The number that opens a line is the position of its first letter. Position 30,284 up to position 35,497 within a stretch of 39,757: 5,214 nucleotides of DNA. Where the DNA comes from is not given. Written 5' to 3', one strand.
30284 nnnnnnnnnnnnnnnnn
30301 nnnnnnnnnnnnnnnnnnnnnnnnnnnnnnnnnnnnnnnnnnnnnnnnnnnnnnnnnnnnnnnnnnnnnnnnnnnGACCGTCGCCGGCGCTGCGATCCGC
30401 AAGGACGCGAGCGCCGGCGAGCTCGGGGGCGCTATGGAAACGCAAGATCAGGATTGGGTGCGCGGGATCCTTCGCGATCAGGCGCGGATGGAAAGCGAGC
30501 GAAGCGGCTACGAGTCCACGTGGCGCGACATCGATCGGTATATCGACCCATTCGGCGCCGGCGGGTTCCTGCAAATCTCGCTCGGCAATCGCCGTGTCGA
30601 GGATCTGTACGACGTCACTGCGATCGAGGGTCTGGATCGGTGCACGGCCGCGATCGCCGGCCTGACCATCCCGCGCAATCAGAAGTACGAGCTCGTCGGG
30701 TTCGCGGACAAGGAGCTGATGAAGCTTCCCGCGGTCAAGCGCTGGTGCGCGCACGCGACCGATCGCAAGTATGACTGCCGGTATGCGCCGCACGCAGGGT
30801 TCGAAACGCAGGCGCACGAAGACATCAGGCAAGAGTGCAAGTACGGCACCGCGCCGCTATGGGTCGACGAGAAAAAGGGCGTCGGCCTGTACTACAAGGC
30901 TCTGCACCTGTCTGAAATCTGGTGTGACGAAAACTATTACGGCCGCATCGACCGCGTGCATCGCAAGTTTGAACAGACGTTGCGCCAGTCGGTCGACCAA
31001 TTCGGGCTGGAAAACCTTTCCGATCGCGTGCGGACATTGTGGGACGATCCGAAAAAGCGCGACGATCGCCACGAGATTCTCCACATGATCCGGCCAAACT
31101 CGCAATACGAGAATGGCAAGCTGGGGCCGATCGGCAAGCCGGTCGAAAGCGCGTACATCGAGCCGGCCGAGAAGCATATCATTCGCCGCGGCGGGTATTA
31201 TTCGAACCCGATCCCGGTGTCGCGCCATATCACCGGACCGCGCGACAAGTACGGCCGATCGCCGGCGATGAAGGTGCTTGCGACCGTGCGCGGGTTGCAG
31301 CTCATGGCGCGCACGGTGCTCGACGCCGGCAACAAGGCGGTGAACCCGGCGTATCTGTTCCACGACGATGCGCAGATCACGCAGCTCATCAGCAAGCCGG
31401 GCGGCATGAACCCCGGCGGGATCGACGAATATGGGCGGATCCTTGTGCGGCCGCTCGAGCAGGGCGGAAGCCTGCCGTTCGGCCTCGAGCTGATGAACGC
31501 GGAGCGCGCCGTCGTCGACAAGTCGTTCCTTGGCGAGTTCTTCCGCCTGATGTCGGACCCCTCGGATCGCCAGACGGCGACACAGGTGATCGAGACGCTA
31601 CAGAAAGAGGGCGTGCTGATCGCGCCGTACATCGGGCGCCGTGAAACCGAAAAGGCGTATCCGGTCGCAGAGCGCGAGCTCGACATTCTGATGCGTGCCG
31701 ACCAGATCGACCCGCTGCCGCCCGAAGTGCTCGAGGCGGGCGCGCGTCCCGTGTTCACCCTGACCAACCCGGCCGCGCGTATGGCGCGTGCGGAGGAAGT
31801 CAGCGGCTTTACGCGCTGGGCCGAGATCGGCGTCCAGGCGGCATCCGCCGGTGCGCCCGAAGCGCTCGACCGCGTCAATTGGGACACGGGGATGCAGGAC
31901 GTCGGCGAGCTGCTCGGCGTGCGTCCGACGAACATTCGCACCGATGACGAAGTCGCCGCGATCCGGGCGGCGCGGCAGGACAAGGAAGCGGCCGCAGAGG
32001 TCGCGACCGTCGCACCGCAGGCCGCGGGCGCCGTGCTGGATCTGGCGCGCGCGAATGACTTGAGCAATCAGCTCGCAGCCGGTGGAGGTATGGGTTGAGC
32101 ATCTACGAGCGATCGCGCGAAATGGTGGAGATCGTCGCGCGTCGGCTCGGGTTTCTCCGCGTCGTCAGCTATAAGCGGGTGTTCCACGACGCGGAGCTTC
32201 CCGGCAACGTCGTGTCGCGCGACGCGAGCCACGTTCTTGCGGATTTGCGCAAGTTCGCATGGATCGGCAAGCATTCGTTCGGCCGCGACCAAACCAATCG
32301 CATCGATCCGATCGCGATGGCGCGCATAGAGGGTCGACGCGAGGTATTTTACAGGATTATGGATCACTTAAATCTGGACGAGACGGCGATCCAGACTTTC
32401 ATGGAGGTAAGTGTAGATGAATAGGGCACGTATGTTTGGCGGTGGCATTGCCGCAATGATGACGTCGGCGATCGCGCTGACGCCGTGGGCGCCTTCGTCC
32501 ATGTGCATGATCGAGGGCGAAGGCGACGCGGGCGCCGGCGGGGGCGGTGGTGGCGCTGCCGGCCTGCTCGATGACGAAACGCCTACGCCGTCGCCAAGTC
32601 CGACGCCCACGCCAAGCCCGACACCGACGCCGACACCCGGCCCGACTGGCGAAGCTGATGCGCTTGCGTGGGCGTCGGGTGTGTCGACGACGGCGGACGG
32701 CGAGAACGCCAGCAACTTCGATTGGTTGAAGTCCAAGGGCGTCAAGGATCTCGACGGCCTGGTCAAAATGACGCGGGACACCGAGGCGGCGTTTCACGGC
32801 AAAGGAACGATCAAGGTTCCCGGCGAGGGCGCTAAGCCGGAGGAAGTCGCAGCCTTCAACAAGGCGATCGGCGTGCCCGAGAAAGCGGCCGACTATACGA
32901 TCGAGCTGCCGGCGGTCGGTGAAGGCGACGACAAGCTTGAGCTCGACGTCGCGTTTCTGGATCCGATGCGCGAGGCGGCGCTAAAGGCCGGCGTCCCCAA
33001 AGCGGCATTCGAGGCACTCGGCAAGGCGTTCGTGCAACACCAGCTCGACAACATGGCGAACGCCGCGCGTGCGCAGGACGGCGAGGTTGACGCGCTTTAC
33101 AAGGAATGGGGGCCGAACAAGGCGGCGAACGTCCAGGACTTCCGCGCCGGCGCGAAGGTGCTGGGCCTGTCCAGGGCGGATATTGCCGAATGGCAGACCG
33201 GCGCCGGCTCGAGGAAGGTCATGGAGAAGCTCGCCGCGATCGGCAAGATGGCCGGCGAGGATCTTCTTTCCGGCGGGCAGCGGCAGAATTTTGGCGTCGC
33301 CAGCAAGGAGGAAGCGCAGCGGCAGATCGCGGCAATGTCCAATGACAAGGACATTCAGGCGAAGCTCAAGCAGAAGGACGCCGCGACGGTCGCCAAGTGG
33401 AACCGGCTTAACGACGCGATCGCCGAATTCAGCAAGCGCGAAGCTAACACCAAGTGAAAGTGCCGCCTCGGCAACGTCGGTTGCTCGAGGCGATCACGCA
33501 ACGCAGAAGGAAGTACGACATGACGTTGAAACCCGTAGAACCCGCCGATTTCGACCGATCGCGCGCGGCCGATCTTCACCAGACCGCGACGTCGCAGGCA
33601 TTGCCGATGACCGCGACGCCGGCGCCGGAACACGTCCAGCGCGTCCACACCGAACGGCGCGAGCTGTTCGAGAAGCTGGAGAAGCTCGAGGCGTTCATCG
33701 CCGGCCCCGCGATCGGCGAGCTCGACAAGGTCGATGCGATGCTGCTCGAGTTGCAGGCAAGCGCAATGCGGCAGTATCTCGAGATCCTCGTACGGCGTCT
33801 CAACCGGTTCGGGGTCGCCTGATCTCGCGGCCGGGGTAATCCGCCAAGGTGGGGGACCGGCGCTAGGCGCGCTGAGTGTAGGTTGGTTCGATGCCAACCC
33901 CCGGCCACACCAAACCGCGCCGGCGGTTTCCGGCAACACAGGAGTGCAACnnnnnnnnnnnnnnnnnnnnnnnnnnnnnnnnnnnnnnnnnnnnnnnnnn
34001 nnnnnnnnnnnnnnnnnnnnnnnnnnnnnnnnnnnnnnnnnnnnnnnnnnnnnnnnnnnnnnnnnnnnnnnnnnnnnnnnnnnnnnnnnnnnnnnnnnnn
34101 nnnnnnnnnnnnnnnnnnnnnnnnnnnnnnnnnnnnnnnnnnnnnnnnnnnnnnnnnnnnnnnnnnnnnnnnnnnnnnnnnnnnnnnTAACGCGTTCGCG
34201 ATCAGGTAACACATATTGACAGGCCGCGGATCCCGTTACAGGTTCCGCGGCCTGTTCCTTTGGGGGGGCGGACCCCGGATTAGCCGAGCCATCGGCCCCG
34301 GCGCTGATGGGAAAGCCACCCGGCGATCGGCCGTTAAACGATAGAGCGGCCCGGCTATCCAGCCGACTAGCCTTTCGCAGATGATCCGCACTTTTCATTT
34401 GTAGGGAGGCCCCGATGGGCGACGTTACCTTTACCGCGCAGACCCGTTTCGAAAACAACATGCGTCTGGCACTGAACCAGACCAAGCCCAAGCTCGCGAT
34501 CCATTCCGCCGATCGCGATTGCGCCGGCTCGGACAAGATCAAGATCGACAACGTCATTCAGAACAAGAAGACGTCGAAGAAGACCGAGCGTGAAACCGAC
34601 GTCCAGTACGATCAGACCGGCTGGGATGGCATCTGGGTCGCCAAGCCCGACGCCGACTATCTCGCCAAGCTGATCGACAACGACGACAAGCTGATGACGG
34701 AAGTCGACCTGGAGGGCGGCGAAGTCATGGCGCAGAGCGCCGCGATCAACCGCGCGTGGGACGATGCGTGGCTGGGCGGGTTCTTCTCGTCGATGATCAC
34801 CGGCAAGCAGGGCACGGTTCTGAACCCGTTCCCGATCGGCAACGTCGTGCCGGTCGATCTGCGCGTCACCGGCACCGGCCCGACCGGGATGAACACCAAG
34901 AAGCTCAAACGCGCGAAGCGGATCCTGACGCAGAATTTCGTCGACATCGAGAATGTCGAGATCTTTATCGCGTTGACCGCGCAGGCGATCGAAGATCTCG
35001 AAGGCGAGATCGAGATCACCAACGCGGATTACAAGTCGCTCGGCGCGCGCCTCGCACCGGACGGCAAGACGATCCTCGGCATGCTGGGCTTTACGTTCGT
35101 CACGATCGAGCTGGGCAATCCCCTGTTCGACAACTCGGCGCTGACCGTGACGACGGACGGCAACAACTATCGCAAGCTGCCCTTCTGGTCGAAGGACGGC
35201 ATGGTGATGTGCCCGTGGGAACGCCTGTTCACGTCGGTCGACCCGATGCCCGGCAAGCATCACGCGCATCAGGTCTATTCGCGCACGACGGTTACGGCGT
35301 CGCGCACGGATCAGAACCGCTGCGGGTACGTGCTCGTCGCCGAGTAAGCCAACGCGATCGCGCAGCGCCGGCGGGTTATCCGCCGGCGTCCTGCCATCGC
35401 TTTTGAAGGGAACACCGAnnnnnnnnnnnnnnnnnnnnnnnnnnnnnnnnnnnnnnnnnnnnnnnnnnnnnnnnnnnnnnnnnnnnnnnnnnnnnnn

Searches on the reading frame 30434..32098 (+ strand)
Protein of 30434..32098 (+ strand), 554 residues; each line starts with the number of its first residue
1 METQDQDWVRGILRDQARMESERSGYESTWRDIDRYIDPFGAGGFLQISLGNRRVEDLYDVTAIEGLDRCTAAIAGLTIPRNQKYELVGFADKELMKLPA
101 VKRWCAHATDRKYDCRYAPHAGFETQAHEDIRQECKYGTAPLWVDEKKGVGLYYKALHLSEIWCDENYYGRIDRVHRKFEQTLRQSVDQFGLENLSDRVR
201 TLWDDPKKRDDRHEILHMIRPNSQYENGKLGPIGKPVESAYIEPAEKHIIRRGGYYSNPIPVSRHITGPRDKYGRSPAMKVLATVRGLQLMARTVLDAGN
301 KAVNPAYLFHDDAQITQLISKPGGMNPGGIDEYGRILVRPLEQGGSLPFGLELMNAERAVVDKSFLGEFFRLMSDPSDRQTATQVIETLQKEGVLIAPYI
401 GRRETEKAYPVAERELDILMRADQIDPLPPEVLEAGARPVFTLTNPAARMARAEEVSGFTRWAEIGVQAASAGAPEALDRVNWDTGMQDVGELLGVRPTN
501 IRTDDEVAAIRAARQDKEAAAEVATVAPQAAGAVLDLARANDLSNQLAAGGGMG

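Call 8: search_protein_families(library=phrogs, proteins=[window:30434-32098:+], max_evalue=0.001)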
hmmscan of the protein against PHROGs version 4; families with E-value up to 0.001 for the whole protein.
window:30434-32098:+ (554 aa): 4 families
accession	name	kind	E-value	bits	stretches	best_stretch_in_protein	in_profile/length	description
phrog_332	-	connector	3.3e-102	343.7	1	12-541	14-545/560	head-tail adaptor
phrog_21528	-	unknown function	2.7e-25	90.1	1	13-227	7-221/224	-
phrog_21643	-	unknown function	7.4e-23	82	1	336-539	50-250/268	-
phrog_449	-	connector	1.8e-06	27.7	0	451-534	425-508/520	head-tail adaptor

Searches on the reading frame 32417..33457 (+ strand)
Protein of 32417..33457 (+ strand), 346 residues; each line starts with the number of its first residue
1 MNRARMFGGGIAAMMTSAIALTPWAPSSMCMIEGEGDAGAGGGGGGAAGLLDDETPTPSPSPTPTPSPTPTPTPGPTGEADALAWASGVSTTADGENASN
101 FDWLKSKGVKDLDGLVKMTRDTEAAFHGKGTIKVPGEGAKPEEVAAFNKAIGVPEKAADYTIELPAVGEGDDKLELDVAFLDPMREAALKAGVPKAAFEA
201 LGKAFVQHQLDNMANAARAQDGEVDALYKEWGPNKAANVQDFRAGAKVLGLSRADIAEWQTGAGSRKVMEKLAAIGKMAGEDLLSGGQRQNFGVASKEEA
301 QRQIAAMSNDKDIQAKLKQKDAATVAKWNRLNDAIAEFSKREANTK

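Call 8: search_protein_families(library=phrogs, proteins=[window:32417-33457:+], max_evalue=0.001)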
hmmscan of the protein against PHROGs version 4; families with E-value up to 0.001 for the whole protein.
window:32417-33457:+ (346 aa): 1 family
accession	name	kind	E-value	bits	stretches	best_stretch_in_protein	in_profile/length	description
phrog_3742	-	unknown function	9.1e-26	92.4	1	69-311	19-267/287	-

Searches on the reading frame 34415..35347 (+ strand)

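Call 8: search_protein_families(library=phrogs, proteins=[window:34415-35347:+], max_evalue=0.001)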
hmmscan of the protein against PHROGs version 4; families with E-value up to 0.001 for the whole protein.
window:34415-35347:+ (310 aa): 1 family
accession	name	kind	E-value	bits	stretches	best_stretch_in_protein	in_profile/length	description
phrog_3437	-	head and packaging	2e-25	90.6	1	3-303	6-286/294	major head protein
